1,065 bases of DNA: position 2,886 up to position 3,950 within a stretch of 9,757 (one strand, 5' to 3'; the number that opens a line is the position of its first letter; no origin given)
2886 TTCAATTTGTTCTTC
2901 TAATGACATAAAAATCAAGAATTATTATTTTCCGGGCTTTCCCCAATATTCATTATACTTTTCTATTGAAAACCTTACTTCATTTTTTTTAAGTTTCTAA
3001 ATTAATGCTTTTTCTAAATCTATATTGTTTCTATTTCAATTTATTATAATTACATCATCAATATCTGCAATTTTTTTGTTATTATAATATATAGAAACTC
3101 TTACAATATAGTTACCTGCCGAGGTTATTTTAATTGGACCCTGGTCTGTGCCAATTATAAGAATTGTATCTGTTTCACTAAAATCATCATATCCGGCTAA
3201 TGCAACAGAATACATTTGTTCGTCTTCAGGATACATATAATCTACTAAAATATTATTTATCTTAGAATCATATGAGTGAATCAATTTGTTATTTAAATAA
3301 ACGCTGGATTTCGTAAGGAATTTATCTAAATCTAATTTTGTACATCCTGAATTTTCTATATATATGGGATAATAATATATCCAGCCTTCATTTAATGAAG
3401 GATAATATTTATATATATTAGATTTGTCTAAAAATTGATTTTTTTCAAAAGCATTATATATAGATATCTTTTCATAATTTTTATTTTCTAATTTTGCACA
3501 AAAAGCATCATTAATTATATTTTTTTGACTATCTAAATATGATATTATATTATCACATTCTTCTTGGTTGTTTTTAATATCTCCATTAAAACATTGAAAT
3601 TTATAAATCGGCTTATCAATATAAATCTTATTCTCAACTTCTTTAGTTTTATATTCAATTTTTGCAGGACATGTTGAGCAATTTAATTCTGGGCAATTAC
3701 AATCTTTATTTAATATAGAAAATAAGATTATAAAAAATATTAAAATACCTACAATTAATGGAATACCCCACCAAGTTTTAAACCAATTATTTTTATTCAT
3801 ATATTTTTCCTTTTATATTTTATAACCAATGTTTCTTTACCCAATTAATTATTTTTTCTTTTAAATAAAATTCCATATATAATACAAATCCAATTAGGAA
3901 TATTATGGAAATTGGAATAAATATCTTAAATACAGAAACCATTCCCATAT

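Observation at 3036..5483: Three-gene membrane-nuclease operon in a defence-type neighbourhood; candidate uncharacterised system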

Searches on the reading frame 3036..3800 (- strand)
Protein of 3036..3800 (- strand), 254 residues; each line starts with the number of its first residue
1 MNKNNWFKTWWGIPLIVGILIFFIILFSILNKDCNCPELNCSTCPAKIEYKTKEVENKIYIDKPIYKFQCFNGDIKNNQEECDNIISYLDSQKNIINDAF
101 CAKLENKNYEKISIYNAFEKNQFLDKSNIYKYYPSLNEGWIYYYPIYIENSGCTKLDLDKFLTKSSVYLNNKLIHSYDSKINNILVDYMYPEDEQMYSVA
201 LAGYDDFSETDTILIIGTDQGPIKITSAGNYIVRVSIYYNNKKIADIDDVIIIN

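Call 3: search_protein_families(library=pfam, proteins=[window:3036-3800:-], max_evalue=0.1)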
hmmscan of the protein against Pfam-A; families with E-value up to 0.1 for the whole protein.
window:3036-3800:- (254 aa): 0 families

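Call 4: search_protein_families(library=padloc, proteins=[window:3036-3800:-], max_evalue=0.1)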
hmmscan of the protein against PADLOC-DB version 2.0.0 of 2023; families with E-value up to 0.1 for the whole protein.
window:3036-3800:- (254 aa): 0 families

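Call 5: search_protein_families(library=ncbifam, proteins=[window:3036-3800:-], max_evalue=0.1)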
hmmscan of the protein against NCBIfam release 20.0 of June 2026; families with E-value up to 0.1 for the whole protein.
window:3036-3800:- (254 aa): 0 families

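Call 6: search_protein_families(library=phrogs, proteins=[window:3036-3800:-], max_evalue=0.1)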
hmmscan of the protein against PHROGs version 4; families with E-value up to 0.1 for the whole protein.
window:3036-3800:- (254 aa): 0 families

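Call 9: find_homologous_proteins(query=window:3036-3800:-, max_evalue=0.01)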
Query window:3036-3800:- (254 aa): 5 proteins with E <= 0.01 among 495 candidates.
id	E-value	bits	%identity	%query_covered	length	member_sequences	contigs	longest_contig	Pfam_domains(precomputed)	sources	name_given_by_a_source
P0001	1.6e-166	570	100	100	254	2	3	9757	-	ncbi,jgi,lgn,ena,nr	ncbi:MAG TPA: hypothetical protein PK685_04465 [archaeon]|nr:hypothetical protein [archaeon]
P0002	8.1e-149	512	88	99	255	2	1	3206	-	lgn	-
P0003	5.0e-105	369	69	90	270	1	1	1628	-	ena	-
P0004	4.6e-51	192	50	76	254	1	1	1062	-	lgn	-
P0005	9.9e-17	79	64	24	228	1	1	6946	PF11611.14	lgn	-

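Call 10: find_encoding_contigs(protein=P0002, flank=10000)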
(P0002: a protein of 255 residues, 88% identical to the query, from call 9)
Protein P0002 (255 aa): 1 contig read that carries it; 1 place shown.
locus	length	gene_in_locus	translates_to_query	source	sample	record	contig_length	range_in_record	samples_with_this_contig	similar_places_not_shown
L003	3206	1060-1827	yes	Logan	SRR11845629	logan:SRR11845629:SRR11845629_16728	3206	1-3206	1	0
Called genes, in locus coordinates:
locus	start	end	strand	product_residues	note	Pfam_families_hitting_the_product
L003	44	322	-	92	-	PF25213:HVO_A0261_N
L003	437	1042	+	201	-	-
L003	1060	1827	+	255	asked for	-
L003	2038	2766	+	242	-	-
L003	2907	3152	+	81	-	-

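Call 11: find_encoding_contigs(protein=P0005, flank=10000)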
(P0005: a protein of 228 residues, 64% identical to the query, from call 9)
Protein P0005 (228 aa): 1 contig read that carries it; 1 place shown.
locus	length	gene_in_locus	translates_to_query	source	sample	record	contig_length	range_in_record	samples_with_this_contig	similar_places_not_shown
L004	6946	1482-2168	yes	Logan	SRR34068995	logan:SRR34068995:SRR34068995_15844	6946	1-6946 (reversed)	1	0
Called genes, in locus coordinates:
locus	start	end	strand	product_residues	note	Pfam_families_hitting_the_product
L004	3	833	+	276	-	?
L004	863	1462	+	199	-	-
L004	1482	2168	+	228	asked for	PF11611:DUF4352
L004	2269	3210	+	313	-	PF13273:DUF4064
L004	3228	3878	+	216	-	-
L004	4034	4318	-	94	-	-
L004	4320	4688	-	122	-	-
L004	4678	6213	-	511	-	PF19263:DUF5906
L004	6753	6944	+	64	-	?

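Call 12: find_encoding_contigs(protein=P0003, flank=10000)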
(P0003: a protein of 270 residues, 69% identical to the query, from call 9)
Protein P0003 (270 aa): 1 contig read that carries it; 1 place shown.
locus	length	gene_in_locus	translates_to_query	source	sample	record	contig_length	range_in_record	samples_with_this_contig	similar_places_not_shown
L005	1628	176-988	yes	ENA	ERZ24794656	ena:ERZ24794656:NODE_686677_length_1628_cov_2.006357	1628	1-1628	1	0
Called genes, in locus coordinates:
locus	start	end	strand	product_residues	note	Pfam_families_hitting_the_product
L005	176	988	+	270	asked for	-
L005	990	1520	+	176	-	-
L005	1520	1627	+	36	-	?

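Call 35: search_protein_families(library=pfam, proteins=[L004:6-833:+, L004:2269-3210:+, L004:3189-3878:+, L004:4034-4318:-, L004:4320-4688:-, L004:4678-6213:-, L003:2038-2766:+, L003:2907-3152:+], max_evalue=0.05)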
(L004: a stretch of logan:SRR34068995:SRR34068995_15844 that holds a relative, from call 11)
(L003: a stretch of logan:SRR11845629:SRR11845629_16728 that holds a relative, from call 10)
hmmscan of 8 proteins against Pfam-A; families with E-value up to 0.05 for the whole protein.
L004:6-833:+ (275 aa): 2 families
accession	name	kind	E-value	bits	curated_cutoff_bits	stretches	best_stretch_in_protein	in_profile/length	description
PF16795.10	Phage_integr_3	-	1.6e-27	96.8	27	1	111-268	2-160/161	Archaeal phage integrase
PF11815.13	DUF3336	-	0.018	15.2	25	1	48-125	45-121/138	Domain of unknown function (DUF3336)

L004:2269-3210:+ (313 aa): 2 families
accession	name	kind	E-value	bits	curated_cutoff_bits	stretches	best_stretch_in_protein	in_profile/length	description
PF13273.12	DUF4064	-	4.2e-07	30.6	32.1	1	8-87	1-101/102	Protein of unknown function (DUF4064)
PF13520.12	AA_permease_2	-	0.008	15.6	27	0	14-103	157-244/427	Amino acid permease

L004:3189-3878:+ (229 aa): 0 families

L004:4034-4318:- (94 aa): 1 family
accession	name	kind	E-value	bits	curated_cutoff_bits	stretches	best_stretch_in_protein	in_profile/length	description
PF19472.4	DUF6009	-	0.0015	19.1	28.6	1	9-90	8-98/127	Family of unknown function (DUF6009)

L004:4320-4688:- (122 aa): 4 families
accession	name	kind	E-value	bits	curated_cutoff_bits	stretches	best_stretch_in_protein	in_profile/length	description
PF13384.12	HTH_23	-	0.0022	18.2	24.6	1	7-42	3-38/50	Homeodomain-like domain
PF00196.25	GerE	-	0.0029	17.6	23.5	1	10-49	6-45/57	Bacterial regulatory proteins, luxR family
PF04967.18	HTH_10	-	0.016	15.4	23.1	0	25-48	27-50/53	HTH DNA binding domain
PF02637.23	GatB_Yqey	-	0.028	14.7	27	0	69-113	3-46/148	GatB domain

L004:4678-6213:- (511 aa): 3 families
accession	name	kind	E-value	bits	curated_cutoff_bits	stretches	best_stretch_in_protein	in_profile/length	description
PF19263.5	DUF5906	-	9.9e-19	68.5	27.6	1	242-347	1-110/114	Family of unknown function (DUF5906)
PF08706.16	D5_N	-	0.00045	21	22.4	1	87-195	11-127/145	D5 N terminal like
PF11546.13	CompInhib_SCIN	-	0.013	15.9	23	0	108-162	45-97/114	Staphylococcal complement inhibitor SCIN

L003:2038-2766:+ (242 aa): 1 family
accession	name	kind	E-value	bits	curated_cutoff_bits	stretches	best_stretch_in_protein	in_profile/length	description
PF09624.15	DUF2393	-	0.011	16.1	26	1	154-218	64-130/146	Protein of unknown function (DUF2393)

L003:2907-3152:+ (81 aa): 1 family
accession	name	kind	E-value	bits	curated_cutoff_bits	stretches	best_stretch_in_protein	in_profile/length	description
PF14469.11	AKAP28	-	0.014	15.6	22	1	12-58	36-82/121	28 kDa A-kinase anchor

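Call 60: search_protein_representatives(alignment_id=A3)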
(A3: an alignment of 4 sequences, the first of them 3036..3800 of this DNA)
Query: 4 sequences, 270 profile positions. Proteins with E-value up to 0.001 (for the whole library): 67; up to 1e-10: 38; up to 1e-30: 7. The best 67 are listed.
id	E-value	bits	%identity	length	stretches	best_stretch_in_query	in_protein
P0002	1.7e-132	457.1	-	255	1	42-270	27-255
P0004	7.8e-113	392.6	-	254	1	5-270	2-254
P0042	5.8e-68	245.5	-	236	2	80-270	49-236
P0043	5.1e-43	163.7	-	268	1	8-253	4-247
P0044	1.1e-38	149.4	-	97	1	174-270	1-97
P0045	3.8e-38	147.7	-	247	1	47-269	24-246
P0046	1.8e-37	145.5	-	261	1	9-270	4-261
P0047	4.9e-29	117.8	-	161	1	8-128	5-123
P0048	7.6e-29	117.2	-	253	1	8-173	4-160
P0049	4.6e-28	114.6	-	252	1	48-269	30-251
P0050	1.6e-24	103.0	-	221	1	5-124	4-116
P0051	2.2e-24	102.6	-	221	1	1-100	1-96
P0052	6.5e-24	101.0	-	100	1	8-100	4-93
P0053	2.3e-22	95.9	-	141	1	7-125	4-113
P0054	1.1e-21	93.7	-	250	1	8-101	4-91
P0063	4.2e-17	78.7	-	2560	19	214-268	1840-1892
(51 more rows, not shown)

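Call 62: search_protein_families(library=pfam, alignment_id=A5, max_evalue=0.001)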
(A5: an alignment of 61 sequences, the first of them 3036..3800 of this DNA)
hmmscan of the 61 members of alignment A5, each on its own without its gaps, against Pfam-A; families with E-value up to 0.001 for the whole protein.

A. member 1, window:3036-3800:- (254 aa): 0 families

B. families by the number of members that match (of 61 scanned): 5 families
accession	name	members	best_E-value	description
PF11611.13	DUF4352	5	2.9e-15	Domain of unknown function (DUF4352)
PF07553.16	Lipoprotein_Ltp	1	4.8e-31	Host cell surface-exposed lipoprotein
PF03544.19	TonB_C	1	1.1e-21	Gram-negative bacterial TonB protein C-terminal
PF05624.19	LSR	1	0.00051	Lipolysis stimulated receptor (LSR)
PF13671.12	AAA_33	1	0.0007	AAA domain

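Call 75: predict_structure(alignment_id=A6)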
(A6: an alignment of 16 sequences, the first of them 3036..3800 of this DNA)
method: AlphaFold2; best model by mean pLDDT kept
length: 254 residues; sequences in the alignment: 16
mean_pLDDT: 77.7   pTM: 0.56
mean pLDDT of the five models: 77.7, 77.4, 74.6, 74.4, 73.7
residues with pLDDT >= 90: 106; 70-90: 70; 50-70: 43; < 50: 35
segments of 3 or more residues with pLDDT < 50: 1-3, 47-62, 210-217
pLDDT, mean of each block of 10 residues (from residue 1): 51 76 83 52 51 44 63 82 66 62 88 93 89 93 94 93 95 91 84 91 66 48 90 96 95 93
secondary structure, 60 per line:
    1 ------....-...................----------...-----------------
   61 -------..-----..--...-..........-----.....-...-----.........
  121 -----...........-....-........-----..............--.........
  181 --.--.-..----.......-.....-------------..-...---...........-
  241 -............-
elements in order: H7-10 H12-30 H83-92 H98-102 E112-116 H117-120 H126-129 E130-133 E138-141 E143-150 E161-169 E172-180 E194-200 E223-225 E229-239 E242-253

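Call 80: fold_search(model_id=the predicted structure, library=pdb)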
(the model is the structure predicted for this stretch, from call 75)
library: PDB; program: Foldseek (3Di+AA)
matches with E <= 10: 1607; with E <= 0.001: 9
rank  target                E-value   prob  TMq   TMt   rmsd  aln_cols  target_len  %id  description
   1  5fr2_B                2.2e-04  1.00  0.30  0.40  13.4       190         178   10  Farnesylated RhoA-GDP in complex with RhoGDI-alpha, lysine acetylated at K178 (released 2016-01-13)
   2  5fr1_B                3.6e-04  1.00  0.26  0.37  12.1       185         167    9  Double acetylated RhoGDI-alpha in complex with RhoA-GDP (released 2016-01-13)
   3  2jhs                  5.3e-04  1.00  0.29  0.50   9.2       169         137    9  CRYSTAL STRUCTURE OF RHOGDI K135H,K138H,K141H MUTANT (released 2007-05-08)
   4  8b7d                  5.3e-04  1.00  0.28  0.44   5.7       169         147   11  Luminal domain of TMEM106B (released 2023-07-19)
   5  4p94_B                6.3e-04  1.00  0.28  0.49   8.1       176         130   13  The crystal structure of the soluble domain of Sulfolobus acidocaldarius FlaF (residues 35-164) (released 2015-04-22)
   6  4goj_C                6.6e-04  1.00  0.24  0.35  14.3       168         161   11  The Crystal Structure of full length Arl3GppNHp in complex with UNC119a (released 2012-09-19)
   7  1fso                  7.8e-04  1.00  0.30  0.50   7.7       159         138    9  CRYSTAL STRUCTURE OF TRUNCATED HUMAN RHOGDI QUADRUPLE MUTANT (released 2001-05-02)
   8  2n80_MODEL_1_B        8.3e-04  1.00  0.30  0.41  11.4       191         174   10  p75NTR DD:RhoGDI (released 2015-12-23)
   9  9nem_B                8.3e-04  1.00  0.25  0.34  13.2       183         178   12  Structure of Unc119-Farnesylated peptide complex (released 2025-09-03)
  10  1ksj_B                1.0e-03  1.00  0.22  0.36   5.8       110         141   11  Complex of Arl2 and PDE delta, Crystal Form 2 (SeMet) (released 2002-05-08)
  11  2jht_A                1.0e-03  1.00  0.28  0.48   9.6       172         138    9  CRYSTAL STRUCTURE OF RHOGDI K135T,K138T,K141T MUTANT (released 2007-05-08)
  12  1qvy_A                1.1e-03  1.00  0.28  0.48   9.0       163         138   10  Crystal structure of RhoGDI K(199,200)R double mutant (released 2004-02-10)
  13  7umo_B                1.1e-03  0.99  0.23  0.33  13.8       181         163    9  Structure of Unc119-inhibitor complex. (released 2023-07-26)
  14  3rg1_C                1.2e-03  1.00  0.26  0.43  13.6       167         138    8  Crystal structure of the RP105/MD-1 complex (released 2011-08-31)
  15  7qjk_BBB              1.2e-03  1.00  0.25  0.40   7.8       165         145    8  Crystal structure of PDE6D in complex with Compound-2 (released 2022-01-26)
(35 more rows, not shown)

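Call 88: find_related_loci(query=L004:4678-6213:-, collection=viral_contigs, flank=10000)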
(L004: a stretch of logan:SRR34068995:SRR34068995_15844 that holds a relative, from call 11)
Query L004:4678-6213:- (511 aa) in viral_contigs; peptide patterns used: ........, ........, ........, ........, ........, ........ (x = any residue, [..] = any of these).
7 stretches matched a pattern, but none encodes a relative of the query by tblastn (E <= 1e-3).

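Call 95: fold_search(model_id=the predicted structure, library=viral)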
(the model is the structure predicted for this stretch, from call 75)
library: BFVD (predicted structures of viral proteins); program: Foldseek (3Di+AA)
matches with E <= 10: 1097; with E <= 0.001: 0
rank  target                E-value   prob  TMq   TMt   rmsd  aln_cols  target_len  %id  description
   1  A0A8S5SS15            5.0e-03  1.00  0.27  0.13   7.1       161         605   11  Baseplate protein [Siphoviridae sp. ct5wd11]
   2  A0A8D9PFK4            5.3e-03  0.77  0.22  0.18  17.5       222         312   13  (no name in the UniProt tables at hand)
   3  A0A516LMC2            7.4e-03  0.16  0.12  0.06  19.2       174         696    9  (no name in the UniProt tables at hand)
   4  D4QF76                7.8e-03  0.97  0.20  0.25  11.4       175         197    6  Uncharacterized protein [Aeropyrum pernix bacilliform virus 1 (isolate -/Japan/Tanaka/2005)]
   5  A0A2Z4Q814            8.2e-03  0.99  0.28  0.42   9.4       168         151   10  (no name in the UniProt tables at hand)
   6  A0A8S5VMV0            9.7e-03  0.90  0.19  0.29   8.4       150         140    9  (no name in the UniProt tables at hand)
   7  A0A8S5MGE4            1.0e-02  0.63  0.24  0.15  22.4       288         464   11  PknB-like protein [Podoviridae sp. ctqve24]
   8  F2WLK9                1.1e-02  0.57  0.19  0.14  10.4       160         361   10  Conserved putative membrane protein [Lausannevirus]
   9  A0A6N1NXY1            1.4e-02  0.99  0.26  0.08   6.2       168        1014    9  DUF11 domain-containing protein [Tupanvirus soda lake]
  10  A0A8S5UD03            1.5e-02  0.99  0.28  0.20   3.9       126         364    6  Uncharacterized protein [Siphoviridae sp. ctgN495]
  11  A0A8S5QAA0            1.6e-02  0.85  0.23  0.34  14.4       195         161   10  DUF5067 domain-containing protein [Siphoviridae sp. ctu9a31]
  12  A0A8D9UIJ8            1.6e-02  0.75  0.24  0.28  27.0       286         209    9  (no name in the UniProt tables at hand)
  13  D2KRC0                1.8e-02  0.87  0.18  0.10  19.2       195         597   10  (no name in the UniProt tables at hand)
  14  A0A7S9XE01            1.8e-02  0.63  0.16  0.05  13.5       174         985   10  Glycosyl transferase family 1 domain-containing protein [Virus NIOZ-UU157]
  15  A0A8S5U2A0            1.9e-02  0.66  0.23  0.24  21.3       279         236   13  DUF5067 domain-containing protein [Siphoviridae sp. ctqzz19]
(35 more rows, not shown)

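Call 99: search_protein_families(library=pfam, proteins=[L003:44-322:-], max_evalue=0.01)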
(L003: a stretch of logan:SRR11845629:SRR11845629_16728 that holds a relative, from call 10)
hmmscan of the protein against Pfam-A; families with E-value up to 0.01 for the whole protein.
L003:44-322:- (92 aa): 6 families
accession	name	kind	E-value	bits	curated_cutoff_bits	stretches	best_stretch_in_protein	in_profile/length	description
PF25213.1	HVO_A0261_N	-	2.9e-09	37.1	35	1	6-89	4-82/86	HVO_A0261 N-terminal domain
PF13463.12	HTH_27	-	0.0016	19.1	22.2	1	23-74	16-68/68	Winged helix DNA-binding domain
PF21984.2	DnaD_N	-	0.0017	19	27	1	27-85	37-98/101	DnaD N-terminal domain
PF07381.18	EarA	-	0.0031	17.7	22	0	9-77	5-86/90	EarA-like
PF12802.13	MarR_2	-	0.0043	17.6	27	1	21-63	14-59/61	MarR family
PF14947.12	HTH_45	-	0.0044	17.5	25.5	1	18-88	11-76/77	Winged helix-turn-helix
